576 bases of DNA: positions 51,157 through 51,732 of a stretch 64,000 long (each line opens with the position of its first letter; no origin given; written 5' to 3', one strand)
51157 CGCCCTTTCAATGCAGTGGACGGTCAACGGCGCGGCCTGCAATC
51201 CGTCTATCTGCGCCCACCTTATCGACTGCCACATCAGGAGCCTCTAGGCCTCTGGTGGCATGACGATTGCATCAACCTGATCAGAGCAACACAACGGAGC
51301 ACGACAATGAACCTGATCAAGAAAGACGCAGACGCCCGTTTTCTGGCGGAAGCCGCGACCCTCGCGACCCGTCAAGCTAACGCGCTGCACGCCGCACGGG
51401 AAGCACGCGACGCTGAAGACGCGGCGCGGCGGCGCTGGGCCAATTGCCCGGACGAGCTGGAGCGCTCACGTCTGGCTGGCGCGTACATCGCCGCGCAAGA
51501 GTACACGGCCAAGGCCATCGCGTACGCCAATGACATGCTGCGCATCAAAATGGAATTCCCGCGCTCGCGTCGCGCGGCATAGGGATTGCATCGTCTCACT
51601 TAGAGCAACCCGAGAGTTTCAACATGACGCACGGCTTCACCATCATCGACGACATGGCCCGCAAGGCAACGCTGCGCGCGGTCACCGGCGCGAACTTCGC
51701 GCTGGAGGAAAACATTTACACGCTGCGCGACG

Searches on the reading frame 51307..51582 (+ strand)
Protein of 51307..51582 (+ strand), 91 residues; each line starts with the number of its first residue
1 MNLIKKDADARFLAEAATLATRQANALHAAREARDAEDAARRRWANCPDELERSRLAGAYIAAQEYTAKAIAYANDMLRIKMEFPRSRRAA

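Call 45: search_protein_families(library=pfam, proteins=[window:51307-51582:+], max_evalue=0.05)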
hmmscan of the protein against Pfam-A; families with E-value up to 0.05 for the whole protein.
window:51307-51582:+ (91 aa): 1 family
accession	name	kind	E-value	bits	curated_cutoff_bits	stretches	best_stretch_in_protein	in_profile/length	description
PF15412.11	Nse4-Nse3_bdg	-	0.029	14.9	23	1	9-29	1-21/55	Binding domain of Nse4/EID3 to Nse3-MAGE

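Call 46: search_protein_families(library=phrogs, proteins=[window:51307-51582:+], max_evalue=0.01)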
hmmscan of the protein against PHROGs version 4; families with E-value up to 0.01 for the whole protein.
window:51307-51582:+ (91 aa): 0 families
